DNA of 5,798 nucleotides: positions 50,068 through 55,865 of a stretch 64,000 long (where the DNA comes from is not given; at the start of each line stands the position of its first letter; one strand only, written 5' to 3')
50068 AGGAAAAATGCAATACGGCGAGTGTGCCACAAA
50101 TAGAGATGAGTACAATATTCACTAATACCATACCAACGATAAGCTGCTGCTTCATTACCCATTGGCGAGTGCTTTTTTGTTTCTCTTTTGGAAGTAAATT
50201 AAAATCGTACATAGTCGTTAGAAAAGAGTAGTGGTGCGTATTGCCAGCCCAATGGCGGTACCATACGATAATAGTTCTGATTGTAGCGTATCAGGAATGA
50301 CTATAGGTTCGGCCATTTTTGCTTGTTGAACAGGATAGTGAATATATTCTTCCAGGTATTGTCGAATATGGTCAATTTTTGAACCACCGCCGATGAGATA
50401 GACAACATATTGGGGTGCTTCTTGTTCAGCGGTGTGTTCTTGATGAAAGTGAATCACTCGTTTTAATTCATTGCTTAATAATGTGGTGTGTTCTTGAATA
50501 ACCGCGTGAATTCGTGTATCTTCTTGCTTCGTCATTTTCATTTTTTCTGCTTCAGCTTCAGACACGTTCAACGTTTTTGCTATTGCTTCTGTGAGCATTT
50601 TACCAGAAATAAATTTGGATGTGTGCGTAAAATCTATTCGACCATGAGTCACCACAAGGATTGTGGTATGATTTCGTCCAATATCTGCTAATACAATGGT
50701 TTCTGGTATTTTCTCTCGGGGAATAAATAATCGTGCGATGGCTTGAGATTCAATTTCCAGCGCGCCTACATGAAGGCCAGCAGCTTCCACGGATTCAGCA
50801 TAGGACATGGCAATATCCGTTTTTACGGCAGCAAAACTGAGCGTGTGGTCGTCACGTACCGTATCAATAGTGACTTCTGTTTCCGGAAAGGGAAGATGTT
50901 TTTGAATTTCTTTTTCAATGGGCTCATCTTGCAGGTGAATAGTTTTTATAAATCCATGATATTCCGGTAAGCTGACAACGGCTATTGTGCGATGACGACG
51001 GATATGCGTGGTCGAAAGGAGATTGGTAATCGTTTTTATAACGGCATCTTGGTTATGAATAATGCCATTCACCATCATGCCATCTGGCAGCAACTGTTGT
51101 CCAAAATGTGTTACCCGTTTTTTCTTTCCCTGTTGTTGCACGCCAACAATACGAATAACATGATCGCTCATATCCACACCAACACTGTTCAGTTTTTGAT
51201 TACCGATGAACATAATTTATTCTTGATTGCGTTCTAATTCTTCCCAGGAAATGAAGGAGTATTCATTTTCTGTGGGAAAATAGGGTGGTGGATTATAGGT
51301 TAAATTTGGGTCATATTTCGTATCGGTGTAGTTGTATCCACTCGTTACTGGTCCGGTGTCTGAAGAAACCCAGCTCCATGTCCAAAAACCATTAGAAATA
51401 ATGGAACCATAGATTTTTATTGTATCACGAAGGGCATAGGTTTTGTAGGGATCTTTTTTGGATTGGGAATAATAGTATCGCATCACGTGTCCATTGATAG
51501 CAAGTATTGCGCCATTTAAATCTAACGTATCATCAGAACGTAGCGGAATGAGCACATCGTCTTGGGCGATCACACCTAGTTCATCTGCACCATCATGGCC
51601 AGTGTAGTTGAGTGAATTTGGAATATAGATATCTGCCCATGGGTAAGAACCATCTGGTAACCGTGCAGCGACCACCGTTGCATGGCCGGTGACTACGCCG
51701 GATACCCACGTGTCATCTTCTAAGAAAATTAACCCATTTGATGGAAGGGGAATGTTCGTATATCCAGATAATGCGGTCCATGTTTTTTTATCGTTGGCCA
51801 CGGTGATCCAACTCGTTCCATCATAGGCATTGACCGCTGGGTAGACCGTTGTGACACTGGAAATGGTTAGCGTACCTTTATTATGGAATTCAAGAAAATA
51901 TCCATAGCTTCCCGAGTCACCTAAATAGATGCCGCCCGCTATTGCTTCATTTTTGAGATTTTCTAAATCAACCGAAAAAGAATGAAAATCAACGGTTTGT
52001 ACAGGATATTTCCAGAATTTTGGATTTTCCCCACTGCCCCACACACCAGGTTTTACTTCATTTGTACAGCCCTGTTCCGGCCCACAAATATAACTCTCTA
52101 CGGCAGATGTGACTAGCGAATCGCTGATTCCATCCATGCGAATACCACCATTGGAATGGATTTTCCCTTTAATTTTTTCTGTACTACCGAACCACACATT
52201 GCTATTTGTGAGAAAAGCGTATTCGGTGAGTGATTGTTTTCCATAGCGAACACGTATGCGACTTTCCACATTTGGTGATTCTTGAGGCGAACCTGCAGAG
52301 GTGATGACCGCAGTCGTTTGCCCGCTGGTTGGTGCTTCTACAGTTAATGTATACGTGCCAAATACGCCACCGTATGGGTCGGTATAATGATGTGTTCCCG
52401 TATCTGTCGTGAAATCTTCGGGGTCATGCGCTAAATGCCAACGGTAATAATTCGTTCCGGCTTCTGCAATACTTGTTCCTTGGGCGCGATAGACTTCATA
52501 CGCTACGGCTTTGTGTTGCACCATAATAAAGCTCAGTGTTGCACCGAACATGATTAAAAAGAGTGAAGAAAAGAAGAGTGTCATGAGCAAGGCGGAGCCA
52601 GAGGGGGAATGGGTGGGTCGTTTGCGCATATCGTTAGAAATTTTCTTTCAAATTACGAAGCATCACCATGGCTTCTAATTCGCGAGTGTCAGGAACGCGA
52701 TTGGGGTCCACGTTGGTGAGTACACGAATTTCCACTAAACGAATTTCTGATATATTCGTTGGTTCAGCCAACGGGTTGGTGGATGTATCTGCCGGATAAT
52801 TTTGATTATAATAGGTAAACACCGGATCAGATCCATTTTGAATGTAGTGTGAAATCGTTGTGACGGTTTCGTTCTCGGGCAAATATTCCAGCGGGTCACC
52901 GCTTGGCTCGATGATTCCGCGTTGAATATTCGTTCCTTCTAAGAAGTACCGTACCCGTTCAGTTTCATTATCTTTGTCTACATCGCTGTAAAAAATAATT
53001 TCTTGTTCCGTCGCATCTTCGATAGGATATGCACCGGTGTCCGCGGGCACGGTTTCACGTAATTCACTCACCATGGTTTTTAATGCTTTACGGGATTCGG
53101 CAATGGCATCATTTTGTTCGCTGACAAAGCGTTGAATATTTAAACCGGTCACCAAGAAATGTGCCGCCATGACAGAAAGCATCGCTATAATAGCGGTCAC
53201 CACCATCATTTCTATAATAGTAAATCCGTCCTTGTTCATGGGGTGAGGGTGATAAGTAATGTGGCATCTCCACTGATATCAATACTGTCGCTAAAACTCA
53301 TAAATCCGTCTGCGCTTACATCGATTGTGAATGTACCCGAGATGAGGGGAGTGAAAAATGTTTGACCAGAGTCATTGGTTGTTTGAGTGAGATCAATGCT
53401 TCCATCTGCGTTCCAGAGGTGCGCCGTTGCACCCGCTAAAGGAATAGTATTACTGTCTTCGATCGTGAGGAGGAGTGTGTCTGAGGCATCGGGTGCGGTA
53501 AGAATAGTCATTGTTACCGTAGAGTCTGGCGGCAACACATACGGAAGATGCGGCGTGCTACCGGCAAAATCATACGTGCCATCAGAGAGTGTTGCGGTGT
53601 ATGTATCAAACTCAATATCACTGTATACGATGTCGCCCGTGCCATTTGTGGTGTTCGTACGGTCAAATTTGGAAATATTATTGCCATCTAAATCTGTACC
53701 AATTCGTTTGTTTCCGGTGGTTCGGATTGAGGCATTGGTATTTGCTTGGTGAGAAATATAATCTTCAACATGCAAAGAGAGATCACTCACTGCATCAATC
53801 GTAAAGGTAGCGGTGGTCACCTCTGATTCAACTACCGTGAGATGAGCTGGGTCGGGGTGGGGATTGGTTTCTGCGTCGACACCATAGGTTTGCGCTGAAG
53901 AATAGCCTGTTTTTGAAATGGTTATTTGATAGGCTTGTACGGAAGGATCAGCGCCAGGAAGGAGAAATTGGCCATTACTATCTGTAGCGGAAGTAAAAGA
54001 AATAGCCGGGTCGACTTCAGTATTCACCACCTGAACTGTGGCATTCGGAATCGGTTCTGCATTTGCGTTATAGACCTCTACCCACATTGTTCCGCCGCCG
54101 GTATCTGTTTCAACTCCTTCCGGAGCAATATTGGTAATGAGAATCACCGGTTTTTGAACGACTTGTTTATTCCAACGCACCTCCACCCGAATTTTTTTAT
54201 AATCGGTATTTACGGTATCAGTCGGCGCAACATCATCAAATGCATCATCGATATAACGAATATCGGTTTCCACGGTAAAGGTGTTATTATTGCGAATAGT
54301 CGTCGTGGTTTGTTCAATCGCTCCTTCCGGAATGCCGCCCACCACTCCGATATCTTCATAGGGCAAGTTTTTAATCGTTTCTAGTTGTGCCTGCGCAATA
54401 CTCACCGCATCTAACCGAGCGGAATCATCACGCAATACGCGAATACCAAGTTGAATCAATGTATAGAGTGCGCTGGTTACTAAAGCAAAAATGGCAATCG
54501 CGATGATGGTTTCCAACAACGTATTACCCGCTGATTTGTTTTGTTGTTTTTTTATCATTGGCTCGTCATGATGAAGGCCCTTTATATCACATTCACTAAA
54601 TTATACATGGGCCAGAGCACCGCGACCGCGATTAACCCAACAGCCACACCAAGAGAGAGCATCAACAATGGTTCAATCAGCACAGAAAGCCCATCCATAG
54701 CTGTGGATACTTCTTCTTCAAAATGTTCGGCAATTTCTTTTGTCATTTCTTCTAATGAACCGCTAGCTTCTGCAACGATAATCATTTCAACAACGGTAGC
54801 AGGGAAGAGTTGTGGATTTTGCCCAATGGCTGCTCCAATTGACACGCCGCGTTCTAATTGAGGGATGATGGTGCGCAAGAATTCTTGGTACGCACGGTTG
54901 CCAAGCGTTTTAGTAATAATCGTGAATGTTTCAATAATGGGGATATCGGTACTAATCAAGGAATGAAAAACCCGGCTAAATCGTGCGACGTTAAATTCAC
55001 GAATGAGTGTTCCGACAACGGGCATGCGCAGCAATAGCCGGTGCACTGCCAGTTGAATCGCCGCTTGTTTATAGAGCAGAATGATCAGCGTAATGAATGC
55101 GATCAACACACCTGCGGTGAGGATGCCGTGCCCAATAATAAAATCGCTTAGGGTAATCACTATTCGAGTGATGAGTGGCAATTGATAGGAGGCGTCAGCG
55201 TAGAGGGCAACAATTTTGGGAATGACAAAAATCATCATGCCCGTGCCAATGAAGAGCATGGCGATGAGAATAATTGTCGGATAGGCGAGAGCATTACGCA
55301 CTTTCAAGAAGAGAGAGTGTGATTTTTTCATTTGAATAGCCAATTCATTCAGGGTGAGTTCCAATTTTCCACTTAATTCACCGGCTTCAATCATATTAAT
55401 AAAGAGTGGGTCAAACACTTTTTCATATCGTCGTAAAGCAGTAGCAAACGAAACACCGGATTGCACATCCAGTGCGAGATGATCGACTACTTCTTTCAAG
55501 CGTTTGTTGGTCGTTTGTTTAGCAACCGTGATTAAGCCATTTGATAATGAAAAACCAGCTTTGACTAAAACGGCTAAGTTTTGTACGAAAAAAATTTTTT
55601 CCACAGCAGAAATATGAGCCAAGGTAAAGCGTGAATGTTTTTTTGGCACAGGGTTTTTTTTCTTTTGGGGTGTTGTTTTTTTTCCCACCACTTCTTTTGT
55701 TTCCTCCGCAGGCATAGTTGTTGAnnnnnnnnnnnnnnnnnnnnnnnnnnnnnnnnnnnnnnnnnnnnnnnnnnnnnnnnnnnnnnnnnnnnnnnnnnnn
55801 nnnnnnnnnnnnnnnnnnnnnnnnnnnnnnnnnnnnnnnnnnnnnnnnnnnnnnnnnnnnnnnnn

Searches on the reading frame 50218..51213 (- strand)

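Call 8: search_protein_families(library=pfam, proteins=[window:50218-51213:-], max_evalue=0.01)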
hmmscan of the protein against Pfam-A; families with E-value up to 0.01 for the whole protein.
window:50218-51213:- (331 aa): 3 families
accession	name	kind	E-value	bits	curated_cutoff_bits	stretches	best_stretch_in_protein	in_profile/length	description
PF11104.14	PilM_2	-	3.6e-30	105.5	27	1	12-327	1-339/340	Type IV pilus assembly protein PilM;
PF14450.12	FtsA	-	4.6e-12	46.8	31.8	1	174-300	1-112/127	Cell division protein FtsA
PF06723.19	MreB_Mbl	-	0.00026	20.4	27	0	231-306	238-312/327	MreB/Mbl protein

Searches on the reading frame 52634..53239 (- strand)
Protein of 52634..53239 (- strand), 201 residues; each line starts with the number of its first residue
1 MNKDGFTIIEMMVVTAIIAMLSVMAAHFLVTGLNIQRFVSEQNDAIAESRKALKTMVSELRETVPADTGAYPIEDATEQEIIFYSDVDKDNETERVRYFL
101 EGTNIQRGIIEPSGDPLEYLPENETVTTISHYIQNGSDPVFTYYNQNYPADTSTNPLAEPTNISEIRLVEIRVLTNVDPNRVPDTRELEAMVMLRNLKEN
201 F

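Call 8: search_protein_families(library=pfam, proteins=[window:52634-53239:-], max_evalue=0.01)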
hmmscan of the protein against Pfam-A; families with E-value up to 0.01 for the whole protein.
window:52634-53239:- (201 aa): 1 family
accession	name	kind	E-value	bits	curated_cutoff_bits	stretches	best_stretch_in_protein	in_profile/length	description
PF07963.17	N_methyl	-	9.7e-07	28.6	21.2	1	2-25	3-26/27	Prokaryotic N-terminal methylation motif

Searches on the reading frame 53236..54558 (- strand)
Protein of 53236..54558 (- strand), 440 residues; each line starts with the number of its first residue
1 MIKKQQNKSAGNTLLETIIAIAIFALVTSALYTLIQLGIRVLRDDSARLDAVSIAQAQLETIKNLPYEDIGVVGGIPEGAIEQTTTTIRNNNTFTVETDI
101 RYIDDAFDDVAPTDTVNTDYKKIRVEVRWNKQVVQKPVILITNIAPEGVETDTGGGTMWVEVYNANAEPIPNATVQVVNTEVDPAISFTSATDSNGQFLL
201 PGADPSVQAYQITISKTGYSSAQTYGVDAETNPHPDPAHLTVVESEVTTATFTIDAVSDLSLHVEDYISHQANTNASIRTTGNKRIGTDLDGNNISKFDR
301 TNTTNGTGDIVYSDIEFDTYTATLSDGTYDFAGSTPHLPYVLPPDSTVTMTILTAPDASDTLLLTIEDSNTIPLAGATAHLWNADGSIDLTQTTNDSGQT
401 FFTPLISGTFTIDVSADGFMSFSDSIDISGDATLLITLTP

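Call 8: search_protein_families(library=pfam, proteins=[window:53236-54558:-], max_evalue=0.01)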
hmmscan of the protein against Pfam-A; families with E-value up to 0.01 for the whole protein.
window:53236-54558:- (440 aa): 5 families
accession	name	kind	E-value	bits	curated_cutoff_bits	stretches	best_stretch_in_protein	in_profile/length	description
PF13620.12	CarboxypepD_reg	-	1.4e-17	64.2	32.3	2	161-252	5-79/82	Carboxypeptidase regulatory-like domain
PF13715.12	CarbopepD_reg_2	-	8.5e-08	32.6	32.2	1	162-224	5-60/88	CarboxypepD_reg-like domain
PF17210.9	SdrD_B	-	5.4e-06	27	29.7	1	366-423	16-73/112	SdrD B-like domain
PF17802.7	SpaA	-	9.3e-06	26.2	23.1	1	367-412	8-56/91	Prealbumin-like fold domain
PF07963.17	N_methyl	-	1.3e-05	25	21.2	1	7-32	2-27/27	Prokaryotic N-terminal methylation motif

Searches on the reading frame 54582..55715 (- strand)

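Call 8: search_protein_families(library=pfam, proteins=[window:54582-55715:-], max_evalue=0.01)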
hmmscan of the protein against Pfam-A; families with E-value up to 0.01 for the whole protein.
window:54582-55715:- (377 aa): 1 family
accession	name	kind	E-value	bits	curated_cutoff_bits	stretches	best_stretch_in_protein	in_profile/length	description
PF00482.28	T2SSF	-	4.9e-49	165.9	25.2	2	43-166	1-125/125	Type II secretion system (T2SS), protein F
